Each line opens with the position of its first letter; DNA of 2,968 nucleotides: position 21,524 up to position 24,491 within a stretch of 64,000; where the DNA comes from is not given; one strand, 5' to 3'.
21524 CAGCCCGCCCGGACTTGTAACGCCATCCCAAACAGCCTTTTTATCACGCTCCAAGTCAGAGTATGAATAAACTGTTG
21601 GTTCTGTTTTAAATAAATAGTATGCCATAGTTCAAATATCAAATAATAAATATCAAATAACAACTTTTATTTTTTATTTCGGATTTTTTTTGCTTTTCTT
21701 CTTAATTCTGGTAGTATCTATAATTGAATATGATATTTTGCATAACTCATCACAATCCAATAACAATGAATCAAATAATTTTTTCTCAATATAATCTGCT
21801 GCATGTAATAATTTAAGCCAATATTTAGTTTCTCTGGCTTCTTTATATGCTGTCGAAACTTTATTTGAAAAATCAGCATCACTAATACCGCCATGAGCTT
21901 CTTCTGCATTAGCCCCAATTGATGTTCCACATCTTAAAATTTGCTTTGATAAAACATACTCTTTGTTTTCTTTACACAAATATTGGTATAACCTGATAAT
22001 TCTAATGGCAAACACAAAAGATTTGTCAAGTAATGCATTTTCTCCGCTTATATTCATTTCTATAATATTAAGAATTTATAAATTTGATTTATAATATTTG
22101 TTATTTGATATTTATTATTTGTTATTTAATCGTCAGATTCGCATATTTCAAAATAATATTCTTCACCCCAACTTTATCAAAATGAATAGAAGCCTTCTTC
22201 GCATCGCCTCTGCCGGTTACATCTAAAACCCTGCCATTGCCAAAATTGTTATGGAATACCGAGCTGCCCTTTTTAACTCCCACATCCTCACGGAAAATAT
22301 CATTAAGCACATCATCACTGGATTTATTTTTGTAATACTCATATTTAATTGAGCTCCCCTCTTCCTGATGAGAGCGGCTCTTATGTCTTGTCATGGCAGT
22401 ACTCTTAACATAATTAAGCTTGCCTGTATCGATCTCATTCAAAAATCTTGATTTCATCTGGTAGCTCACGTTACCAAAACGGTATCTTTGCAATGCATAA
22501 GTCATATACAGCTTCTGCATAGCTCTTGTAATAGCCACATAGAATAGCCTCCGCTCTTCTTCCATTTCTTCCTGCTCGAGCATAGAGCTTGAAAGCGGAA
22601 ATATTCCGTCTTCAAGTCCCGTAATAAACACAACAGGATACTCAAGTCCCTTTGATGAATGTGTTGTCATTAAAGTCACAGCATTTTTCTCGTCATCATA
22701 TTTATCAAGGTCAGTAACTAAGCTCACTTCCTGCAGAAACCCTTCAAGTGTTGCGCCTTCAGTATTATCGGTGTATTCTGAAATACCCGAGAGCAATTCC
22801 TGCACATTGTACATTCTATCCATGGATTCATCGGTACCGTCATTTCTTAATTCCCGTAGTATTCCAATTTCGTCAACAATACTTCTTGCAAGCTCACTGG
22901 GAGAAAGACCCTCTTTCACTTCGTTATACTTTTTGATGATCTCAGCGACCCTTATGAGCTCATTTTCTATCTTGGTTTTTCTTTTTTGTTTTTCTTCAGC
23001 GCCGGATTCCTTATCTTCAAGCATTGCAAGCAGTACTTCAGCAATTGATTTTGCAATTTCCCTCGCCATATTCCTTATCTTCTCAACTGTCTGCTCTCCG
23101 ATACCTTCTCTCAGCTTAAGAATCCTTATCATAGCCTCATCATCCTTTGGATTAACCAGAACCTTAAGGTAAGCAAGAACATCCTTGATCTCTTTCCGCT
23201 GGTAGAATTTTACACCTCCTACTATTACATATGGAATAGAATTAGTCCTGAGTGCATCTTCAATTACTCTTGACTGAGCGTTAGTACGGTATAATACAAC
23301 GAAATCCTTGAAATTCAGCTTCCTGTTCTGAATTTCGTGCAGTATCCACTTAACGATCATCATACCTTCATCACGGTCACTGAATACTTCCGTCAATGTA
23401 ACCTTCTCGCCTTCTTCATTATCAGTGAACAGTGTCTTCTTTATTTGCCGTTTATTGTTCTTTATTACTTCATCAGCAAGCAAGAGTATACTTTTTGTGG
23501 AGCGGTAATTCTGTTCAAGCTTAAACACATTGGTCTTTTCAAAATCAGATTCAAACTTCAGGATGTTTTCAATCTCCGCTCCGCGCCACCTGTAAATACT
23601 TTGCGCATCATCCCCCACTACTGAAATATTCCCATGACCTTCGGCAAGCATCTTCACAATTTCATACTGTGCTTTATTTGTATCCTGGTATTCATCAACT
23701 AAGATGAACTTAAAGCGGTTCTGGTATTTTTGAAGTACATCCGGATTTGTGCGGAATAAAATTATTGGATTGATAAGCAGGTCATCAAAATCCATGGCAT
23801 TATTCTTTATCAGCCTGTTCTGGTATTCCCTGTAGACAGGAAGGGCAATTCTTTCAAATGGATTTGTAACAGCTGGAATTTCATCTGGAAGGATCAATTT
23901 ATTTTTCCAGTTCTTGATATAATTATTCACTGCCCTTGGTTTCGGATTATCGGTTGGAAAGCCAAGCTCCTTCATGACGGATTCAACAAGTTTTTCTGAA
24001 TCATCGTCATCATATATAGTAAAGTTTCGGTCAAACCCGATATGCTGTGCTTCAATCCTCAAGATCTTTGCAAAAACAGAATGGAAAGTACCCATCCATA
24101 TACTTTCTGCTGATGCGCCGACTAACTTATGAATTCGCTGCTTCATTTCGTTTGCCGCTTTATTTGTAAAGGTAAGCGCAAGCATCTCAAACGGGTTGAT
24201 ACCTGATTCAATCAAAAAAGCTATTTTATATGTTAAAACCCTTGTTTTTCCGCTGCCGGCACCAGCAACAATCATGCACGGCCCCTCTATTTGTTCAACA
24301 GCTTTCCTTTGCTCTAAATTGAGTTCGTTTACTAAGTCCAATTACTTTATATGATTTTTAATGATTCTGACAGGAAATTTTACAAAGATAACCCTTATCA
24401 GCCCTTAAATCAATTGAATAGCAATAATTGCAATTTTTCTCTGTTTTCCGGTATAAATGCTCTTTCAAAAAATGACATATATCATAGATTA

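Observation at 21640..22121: Four-helix-bundle (23S-rRNA-IVS-protein / Avd-like) gene enclosed by perfect 24-nt inverted repeats: an IVS-like cassette in an mRNA context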

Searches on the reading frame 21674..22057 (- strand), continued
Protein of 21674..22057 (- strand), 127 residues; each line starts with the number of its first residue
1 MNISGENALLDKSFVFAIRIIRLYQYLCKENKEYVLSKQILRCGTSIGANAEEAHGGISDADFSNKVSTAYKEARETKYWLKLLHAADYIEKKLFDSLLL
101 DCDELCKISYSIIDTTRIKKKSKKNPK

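Call 26: find_related_loci(query=A1, collection=genome_contigs, flank=4000)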
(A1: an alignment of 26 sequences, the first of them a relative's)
Query A1 (127 aa) in genome_contigs; peptide patterns used: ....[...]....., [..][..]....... (x = any residue, [..] = any of these).
599 stretches matched a pattern (row limit reached: there are more); 595 encode a relative of the query (tblastn E <= 1e-3); the best 80 are kept; 80 distinct loci.
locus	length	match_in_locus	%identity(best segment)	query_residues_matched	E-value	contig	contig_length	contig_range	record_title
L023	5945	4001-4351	64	6-122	7e-49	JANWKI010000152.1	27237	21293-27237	MAG: Ignavibacteria bacterium isolate CRAIB_MAG89 c_000000109260, whole genome shotgun sequence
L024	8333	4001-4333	64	7-117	2e-44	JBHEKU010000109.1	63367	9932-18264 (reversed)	MAG: Ignavibacteria bacterium isolate bin.543 k141_6289676, whole genome shotgun sequence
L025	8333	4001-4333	64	6-116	1e-43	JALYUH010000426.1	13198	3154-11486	MAG: Bacteroidota bacterium isolate LAG bin12 SD1463-65_k127_1901923, whole genome shotgun sequence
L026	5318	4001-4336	61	6-117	2e-43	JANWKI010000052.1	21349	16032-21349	MAG: Ignavibacteria bacterium isolate CRAIB_MAG89 c_000000036468, whole genome shotgun sequence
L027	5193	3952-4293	58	7-120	1e-43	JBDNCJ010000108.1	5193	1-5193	MAG: Chloroherpetonaceae bacterium isolate YM_bin1_OCT21 C108, whole genome shotgun sequence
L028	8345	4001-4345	59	6-126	1e-42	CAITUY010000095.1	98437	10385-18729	uncultured bacterium isolate AlinenLipids_bin-7679 genome assembly, contig: bin-7679:095/250, whole genome shotgun seque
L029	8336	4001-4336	60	6-117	3e-41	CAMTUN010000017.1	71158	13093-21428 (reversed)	MAG: uncultured beta proteobacterium isolate G04_MAG_00030 genome assembly, contig: G04_MAG_00030_000000000019, whole ge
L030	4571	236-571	58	6-117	5e-41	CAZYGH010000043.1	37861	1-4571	MAG TPA_asm: uncultured Verrucomicrobiota bacterium isolate binchicken_co309_146 genome assembly, contig: NODE_587_lengt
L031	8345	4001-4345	58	3-117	4e-41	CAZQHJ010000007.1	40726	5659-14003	MAG TPA_asm: uncultured Thiotrichales bacterium isolate binchicken_co397_19 genome assembly, contig: NODE_111_length_407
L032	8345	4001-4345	60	3-117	2e-40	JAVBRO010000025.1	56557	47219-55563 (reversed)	MAG: Rikenellaceae bacterium isolate EPI_MAG_00197 c_000002550363, whole genome shotgun sequence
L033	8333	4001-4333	59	3-113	3e-40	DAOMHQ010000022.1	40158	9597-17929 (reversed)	MAG TPA_asm: bacterium isolate AMR_MDS_4946 NODE_845_length_40158_cov_8.140987, whole genome shotgun sequence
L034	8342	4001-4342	55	5-118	2e-40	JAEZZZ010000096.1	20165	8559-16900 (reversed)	MAG: Bacteroidetes bacterium isolate OH_PFB_65 k127_48432, whole genome shotgun sequence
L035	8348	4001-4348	59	2-117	5e-40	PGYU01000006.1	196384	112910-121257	MAG: Ignavibacteriae bacterium HGW-Ignavibacteriae-1 08E140C01_z5_2013_Ig3399_v2_scaffold_125, whole genome shotgun sequ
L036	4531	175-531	60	1-120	9e-40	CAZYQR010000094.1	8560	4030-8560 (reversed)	MAG TPA_asm: uncultured Maribacter sp. isolate SRP155585_co2_61 genome assembly, contig: NODE_6727_length_8560_cov_7.102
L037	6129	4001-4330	62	12-121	9e-40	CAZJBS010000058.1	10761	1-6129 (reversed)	MAG TPA_asm: uncultured Bacteroidota bacterium isolate binchicken_co16_299 genome assembly, contig: NODE_10246_length_10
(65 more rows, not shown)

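Call 49: search_solved_structures(query=window:21677-22057:-, max_evalue=0.01)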
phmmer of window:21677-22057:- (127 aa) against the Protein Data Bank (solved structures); distinct sequences matched with E-value up to 0.01: 1.
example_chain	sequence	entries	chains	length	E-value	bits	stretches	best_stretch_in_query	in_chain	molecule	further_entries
2rld_A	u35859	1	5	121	2e-31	111.8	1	6-117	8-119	Uncharacterized protein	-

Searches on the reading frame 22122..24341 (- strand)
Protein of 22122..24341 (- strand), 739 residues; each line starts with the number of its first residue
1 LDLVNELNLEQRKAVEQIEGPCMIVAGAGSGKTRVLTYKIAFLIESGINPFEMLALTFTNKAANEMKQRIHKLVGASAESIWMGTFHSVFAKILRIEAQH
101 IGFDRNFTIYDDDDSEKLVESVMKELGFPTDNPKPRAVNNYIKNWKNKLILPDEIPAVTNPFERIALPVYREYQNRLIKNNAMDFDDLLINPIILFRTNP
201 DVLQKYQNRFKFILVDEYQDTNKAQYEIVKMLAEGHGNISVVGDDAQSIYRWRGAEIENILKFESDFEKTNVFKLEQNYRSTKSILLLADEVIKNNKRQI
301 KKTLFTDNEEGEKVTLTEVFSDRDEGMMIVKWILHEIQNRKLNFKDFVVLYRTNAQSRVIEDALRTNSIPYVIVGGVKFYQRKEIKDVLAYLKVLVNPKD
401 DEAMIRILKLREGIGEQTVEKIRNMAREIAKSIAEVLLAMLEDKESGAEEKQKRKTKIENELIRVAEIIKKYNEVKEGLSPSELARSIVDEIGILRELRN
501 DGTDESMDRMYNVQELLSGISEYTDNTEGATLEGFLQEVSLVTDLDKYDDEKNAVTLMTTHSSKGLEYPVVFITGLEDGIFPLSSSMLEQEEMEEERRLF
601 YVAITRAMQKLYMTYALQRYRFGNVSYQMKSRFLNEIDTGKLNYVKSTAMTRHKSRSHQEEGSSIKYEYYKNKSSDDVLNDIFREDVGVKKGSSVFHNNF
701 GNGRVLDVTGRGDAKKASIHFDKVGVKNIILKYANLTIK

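Call 6: search_protein_families(library=pfam, proteins=[window:22122-24341:-], max_evalue=0.01)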
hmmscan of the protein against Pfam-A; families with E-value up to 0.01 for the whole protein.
window:22122-24341:- (739 aa): 8 families
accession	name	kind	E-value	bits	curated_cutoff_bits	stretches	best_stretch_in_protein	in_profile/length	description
PF00580.27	UvrD-helicase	-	8.6e-93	311.4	23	1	7-267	1-270/271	UvrD/REP helicase N-terminal domain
PF13361.12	UvrD_C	-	1.3e-73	248.9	25.6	1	274-616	2-348/350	UvrD-like helicase C-terminal domain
PF13245.12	AAA_19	-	2.1e-21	77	25.1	1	11-251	1-132/134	AAA domain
PF13538.12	UvrD_C_2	-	6.1e-11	42.5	27.4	1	555-613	2-51/52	UvrD-like helicase C-terminal domain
PF21196.3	PcrA_UvrD_tudor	-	2e-07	31.2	23.9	1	692-734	2-44/48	PcrA/UvrD tudor domain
PF13604.12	AAA_30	-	2.4e-07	31.1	27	1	7-70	2-66/191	AAA domain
PF01443.25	Viral_helicase1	-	2.2e-06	28.1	21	0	551-612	178-225/228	Viral superfamily 1 RNA helicase core domain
PF02341.20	RbcX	-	6.7e-05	23.6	27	1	377-429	42-94/111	RbcX protein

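Call 7: search_protein_families(library=ncbifam, proteins=[window:22122-24341:-], max_evalue=0.01)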
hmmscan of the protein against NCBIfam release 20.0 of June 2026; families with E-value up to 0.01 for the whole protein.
window:22122-24341:- (739 aa): 17 families
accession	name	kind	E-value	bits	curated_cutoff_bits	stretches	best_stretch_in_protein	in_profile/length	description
TIGR01073.1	pcrA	equivalog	1.2e-237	790.9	911.2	1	3-736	1-724/725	DNA helicase PcrA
NF008743.0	PRK11773.1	equivalog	1.1e-196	655.5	965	1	2-737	5-718/720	DNA helicase II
TIGR01075.1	uvrD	equivalog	1.5e-189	631.8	1144.45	1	3-736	1-714/715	DNA helicase II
TIGR01074.1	rep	equivalog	8.9e-184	612.4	951.45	1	7-658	2-654/668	DNA helicase Rep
NF008172.0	PRK10919.1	equivalog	1.9e-137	459.3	1168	1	7-657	3-653/673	DNA helicase Rep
TIGR02785.1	addA_Gpos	equivalog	7.7e-56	189.6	707.65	4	338-577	570-806/1234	helicase-exonuclease AddAB subunit AddA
NF008276.0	PRK11054.1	equivalog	3.1e-51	174.7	543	3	164-313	390-536/684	DNA helicase IV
TIGR00609.1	recB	equivalog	1.2e-48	166.1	696.05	2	164-617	324-814/1175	exodeoxyribonuclease V subunit beta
TIGR02784.1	addA_alphas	equivalog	2.4e-40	138.8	860.75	4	165-298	343-498/1138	double-strand break repair helicase AddA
NF010487.0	PRK13909.1-4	equivalog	2.9e-35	121.8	759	2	168-397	282-528/924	RecB-like helicase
NF010485.0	PRK13909.1-2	equivalog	3.3e-34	118.3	650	2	169-477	287-591/909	RecB-like helicase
NF008128.0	PRK10876.1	equivalog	1.5e-19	69.2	1697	1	179-288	345-456/1181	exodeoxyribonuclease V subunit beta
NF041464.1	HelD_BACSU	equivalog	2.1e-16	59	419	2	205-369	542-697/779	RNA polymerase recycling motor HelD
NF010486.0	PRK13909.1-3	equivalog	6.2e-15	54.3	1109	2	17-72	3-58/921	RecB-like helicase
NF010484.0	PRK13909.1-1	equivalog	7.2e-14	50.5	1074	2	22-72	7-58/945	RecB-like helicase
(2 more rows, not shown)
